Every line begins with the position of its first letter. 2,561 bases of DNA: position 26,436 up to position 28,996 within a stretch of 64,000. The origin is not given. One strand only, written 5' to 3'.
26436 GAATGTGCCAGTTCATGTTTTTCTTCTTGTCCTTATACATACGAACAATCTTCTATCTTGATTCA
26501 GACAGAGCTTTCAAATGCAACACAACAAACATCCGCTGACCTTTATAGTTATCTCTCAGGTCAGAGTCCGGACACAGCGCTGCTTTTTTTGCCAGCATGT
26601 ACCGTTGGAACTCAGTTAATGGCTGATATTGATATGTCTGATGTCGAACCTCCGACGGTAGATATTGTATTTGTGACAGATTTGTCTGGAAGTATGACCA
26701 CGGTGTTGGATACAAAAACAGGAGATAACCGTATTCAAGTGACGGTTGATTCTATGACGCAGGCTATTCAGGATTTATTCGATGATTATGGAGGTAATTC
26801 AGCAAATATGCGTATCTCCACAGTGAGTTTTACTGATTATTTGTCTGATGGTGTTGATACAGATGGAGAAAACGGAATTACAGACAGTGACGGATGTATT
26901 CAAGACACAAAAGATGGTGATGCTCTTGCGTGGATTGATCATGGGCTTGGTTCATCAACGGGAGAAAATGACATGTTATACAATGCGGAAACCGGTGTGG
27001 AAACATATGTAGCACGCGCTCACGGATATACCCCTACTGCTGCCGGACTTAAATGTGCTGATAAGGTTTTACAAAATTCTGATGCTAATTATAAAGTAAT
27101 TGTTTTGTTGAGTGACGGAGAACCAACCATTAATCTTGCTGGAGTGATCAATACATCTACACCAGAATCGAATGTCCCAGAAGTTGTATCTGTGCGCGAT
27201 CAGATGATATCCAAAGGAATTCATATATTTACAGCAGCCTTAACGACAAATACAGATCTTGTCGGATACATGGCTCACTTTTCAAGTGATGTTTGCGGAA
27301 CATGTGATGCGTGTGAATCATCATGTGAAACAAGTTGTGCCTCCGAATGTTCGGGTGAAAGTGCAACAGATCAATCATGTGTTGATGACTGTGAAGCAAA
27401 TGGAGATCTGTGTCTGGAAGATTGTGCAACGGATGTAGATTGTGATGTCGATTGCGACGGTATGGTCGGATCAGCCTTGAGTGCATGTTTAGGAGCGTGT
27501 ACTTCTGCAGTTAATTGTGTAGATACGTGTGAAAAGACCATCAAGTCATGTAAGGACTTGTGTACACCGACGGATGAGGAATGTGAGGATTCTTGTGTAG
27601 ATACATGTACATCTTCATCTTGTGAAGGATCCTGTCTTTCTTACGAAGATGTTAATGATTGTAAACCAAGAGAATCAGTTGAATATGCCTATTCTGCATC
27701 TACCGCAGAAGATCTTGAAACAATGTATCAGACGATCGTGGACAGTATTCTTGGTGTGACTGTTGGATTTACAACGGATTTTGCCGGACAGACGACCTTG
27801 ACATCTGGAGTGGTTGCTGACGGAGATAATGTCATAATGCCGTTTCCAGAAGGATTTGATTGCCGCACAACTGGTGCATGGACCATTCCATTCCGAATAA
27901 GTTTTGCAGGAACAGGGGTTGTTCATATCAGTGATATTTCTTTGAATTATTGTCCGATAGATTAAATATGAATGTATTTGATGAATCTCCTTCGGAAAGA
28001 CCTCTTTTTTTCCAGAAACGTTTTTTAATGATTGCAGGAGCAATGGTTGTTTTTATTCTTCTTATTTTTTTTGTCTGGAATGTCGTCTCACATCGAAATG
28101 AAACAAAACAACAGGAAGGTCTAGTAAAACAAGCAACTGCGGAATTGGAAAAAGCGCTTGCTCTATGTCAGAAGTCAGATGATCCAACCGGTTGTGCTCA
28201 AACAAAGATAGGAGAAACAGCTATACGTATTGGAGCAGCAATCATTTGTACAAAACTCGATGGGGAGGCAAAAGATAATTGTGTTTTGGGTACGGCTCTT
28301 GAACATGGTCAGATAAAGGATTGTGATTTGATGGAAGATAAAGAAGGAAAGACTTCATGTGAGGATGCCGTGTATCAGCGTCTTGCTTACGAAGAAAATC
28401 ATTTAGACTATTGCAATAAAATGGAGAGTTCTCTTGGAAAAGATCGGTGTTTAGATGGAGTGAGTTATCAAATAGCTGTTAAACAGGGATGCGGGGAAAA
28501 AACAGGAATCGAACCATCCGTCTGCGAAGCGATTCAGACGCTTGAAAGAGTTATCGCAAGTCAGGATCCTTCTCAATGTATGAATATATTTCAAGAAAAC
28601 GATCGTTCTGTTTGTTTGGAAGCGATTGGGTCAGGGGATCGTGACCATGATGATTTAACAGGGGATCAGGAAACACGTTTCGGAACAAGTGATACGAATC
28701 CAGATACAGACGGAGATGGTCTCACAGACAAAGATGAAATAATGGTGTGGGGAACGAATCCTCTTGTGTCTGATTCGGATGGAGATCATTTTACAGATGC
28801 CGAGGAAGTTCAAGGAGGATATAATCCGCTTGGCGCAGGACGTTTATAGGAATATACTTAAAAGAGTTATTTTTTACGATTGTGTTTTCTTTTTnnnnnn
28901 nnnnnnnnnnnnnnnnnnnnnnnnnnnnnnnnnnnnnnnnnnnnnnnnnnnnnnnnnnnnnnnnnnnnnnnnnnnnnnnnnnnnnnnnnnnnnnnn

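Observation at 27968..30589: Three tandem paralogous membrane proteins with thrombospondin type-3-like repeats and a shared (S/Q)xGYNPxG C-terminal motif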

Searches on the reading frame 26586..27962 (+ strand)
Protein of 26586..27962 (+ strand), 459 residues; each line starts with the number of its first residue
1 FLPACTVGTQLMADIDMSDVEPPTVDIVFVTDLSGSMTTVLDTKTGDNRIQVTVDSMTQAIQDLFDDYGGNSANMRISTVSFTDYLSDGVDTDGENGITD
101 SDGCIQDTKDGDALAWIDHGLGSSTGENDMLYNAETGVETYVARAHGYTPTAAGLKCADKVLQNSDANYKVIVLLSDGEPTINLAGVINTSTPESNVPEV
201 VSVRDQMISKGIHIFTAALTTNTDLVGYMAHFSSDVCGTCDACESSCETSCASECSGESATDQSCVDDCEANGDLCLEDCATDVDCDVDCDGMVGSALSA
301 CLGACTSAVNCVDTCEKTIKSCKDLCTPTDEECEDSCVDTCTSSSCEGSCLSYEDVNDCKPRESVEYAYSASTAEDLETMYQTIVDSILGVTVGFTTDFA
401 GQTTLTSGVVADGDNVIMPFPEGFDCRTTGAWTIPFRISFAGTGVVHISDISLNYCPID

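Call 88: find_related_loci(query=A5, collection=metagenome_contigs, flank=10000)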
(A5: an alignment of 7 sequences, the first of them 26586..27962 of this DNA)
Query A5 (459 aa) in metagenome_contigs; peptide patterns used: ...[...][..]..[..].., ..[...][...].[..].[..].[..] (x = any residue, [..] = any of these).
305 stretches matched a pattern; 35 encode a relative of the query (tblastn E <= 1e-3); 32 distinct loci.
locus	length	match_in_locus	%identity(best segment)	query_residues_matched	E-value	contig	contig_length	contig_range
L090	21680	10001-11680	40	1-457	1e-103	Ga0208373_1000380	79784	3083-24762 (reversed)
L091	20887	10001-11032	45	2-459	2e-58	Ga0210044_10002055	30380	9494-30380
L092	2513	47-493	47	302-457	4e-40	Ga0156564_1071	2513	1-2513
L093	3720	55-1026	38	1-457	4e-37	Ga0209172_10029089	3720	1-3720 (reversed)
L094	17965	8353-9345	38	1-457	6e-35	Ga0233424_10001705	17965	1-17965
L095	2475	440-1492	37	1-459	6e-32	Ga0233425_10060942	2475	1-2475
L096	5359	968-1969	35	1-457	3e-29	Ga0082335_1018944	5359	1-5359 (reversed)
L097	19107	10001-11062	33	1-457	5e-28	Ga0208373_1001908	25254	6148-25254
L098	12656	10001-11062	33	1-457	5e-28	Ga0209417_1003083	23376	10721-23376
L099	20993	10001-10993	32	1-459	4e-28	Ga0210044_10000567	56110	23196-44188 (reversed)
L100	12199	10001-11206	33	1-459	6e-28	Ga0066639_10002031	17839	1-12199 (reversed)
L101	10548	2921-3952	35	1-457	7e-27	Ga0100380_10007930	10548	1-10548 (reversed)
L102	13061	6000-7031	35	1-457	7e-27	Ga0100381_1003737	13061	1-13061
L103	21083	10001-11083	34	1-459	1e-26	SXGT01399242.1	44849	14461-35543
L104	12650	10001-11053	32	1-459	4e-25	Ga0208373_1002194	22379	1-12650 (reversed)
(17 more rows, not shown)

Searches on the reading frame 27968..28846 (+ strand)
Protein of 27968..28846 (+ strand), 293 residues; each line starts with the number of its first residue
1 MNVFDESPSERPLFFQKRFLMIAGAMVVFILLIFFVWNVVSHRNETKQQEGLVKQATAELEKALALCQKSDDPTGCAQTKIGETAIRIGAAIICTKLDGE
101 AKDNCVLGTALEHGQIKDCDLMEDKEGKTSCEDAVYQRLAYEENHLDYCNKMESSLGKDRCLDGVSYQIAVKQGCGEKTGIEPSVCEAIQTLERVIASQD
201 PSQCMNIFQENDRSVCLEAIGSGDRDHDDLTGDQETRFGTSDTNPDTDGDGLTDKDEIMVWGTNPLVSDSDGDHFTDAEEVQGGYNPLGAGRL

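Call 3: search_protein_families(library=pfam, proteins=[window:27968-28846:+], max_evalue=1)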
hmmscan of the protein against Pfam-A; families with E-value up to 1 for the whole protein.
window:27968-28846:+ (293 aa): 5 families
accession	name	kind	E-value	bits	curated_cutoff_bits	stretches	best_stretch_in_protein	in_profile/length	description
PF18884.5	TSP3_bac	-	2.3e-10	40.6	25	2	246-266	1-20/22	Bacterial TSP3 repeat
PF06667.17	PspB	-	0.00022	21.6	25.6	1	21-67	4-50/73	Phage shock protein B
PF06143.16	Baculo_11_kDa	-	0.012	15.6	28.4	1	15-49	32-66/84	Baculovirus 11 kDa family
PF10858.15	DUF2659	-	0.14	12.3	27.7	1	6-57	11-65/216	Protein of unknown function (DUF2659)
PF03495.19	Binary_toxB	-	0.4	11.4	25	0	250-284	29-63/78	Clostridial binary toxin B/anthrax toxin PA Ca-binding domain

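Call 20: find_homologous_proteins(query=window:27968-28846:+, max_evalue=0.001)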
Query window:27968-28846:+ (293 aa): 43 proteins with E <= 0.001 among 727 candidates.
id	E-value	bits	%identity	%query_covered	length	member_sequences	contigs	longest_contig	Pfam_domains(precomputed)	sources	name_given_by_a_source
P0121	1.2e-110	388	100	59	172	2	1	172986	PF18884.6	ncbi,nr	ncbi:MAG: Fibronectin type III domain protein [Candidatus Uhrbacteria bacterium GW2011_GWA2_41_10]|n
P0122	2.2e-66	242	40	100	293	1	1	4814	PF18884.6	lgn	-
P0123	1.1e-60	224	40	87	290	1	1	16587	PF18884.6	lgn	-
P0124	1.4e-58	217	38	98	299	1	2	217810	PF18884.6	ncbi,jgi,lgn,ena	ncbi:MAG: hypothetical protein WC702_01925 [Patescibacteria group bacterium]|jgi:hypothetical protei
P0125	5.8e-58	215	37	100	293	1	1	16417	PF18884.6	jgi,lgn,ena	-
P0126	4.3e-51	192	37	98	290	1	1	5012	PF18884.6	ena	-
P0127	4.9e-45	172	46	60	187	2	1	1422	PF18884.6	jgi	jgi:hypothetical protein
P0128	1.0e-41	161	36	99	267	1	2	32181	PF18884.6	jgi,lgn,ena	jgi:hypothetical protein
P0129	8.7e-27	112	55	24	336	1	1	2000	PF18884.6,PF03495.20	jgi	-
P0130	9.2e-22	96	31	84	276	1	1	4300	PF18884.6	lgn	-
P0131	2.4e-20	91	67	16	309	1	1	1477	PF18884.6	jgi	jgi:hypothetical protein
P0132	5.5e-20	90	52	22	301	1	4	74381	PF18884.6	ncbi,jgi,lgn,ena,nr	ncbi:hypothetical protein L6270_02710 [Candidatus Parcubacteria bacterium]|nr:hypothetical protein [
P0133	7.4e-19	86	63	16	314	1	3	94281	PF18884.6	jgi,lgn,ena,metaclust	metaclust:\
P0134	1.6e-18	85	43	27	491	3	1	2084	PF04203.19,PF18884.6,PF03495.20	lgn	-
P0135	7.1e-18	83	45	30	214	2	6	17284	PF18884.6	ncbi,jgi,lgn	-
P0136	4.4e-17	80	47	25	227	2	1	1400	PF18884.6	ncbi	-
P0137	1.4e-16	79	39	36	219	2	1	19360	PF18884.6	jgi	-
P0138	6.7e-16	77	63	22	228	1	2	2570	PF18884.6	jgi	jgi:hypothetical protein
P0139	9.9e-16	76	61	24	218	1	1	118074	PF18884.6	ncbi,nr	ncbi:hypothetical protein EDM68_00725 [Candidatus Uhrbacteria bacterium]|nr:MAG: hypothetical protei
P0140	3.5e-15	74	40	44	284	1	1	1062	PF18884.6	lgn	-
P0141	1.2e-13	69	46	31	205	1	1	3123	PF18884.6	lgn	-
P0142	5.3e-13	67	56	24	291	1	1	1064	PF18884.6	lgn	-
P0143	2.7e-12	65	52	25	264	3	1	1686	PF18884.6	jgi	-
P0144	3.7e-12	64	29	95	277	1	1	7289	PF18884.6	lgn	-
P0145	5.2e-12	64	58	15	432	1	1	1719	PF18884.6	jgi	jgi:hypothetical protein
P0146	1.2e-11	63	49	27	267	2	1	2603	PF18884.6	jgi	-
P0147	7.1e-11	60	33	49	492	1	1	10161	PF18884.6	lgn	-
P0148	1.2e-10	59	53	24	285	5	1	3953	PF18884.6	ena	-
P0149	6.0e-10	57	43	23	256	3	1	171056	PF18884.6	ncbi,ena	-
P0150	6.1e-10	57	53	24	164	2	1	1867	PF18884.6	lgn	-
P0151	2.4e-9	55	52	16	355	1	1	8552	PF18884.6,PF19077.7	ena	-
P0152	4.7e-9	54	51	25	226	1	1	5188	PF18884.6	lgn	-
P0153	4.8e-9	54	63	19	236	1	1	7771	PF18884.6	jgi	jgi:hypothetical protein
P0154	2.2e-7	49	61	18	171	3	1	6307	PF18884.6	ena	-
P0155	3.4e-7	48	63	16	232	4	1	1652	PF18884.6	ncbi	ncbi:MAG: hypothetical protein AAB549_03455 [Patescibacteria group bacterium]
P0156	3.6e-6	45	53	22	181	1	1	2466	PF18884.6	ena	-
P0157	6.1e-6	44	46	24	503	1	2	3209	PF18884.6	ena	-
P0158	6.3e-6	44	57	16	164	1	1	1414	PF18884.6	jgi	jgi:hypothetical protein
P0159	9.4e-6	43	52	18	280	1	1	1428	PF18884.6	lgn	-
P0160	1.5e-5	43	56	16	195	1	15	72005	PF18884.6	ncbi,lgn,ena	-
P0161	1.7e-5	42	56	13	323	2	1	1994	PF01471.24,PF18884.6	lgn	-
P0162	5.7e-5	41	34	42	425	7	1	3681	PF18884.6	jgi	-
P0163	6.2e-5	41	56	16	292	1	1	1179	PF18884.6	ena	-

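Call 51: search_protein_families(library=ncbifam, proteins=[window:27968-28846:+], max_evalue=0.1)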
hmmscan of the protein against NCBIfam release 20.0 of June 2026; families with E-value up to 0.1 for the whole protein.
window:27968-28846:+ (293 aa): 3 families
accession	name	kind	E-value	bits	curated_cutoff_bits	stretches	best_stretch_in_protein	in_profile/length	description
NF047639.1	throspo3_MtsD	equivalog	0.0016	16.7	800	1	240-282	386-429/651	cell-cell cohesion protein MtsD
NF006993.0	PRK09458.1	equivalog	0.0026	18.1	90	1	19-68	3-52/75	envelope stress response membrane protein PspB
TIGR02976.1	phageshock_pspB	equivalog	0.0049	17.1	51.7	0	19-65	3-49/75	envelope stress response membrane protein PspB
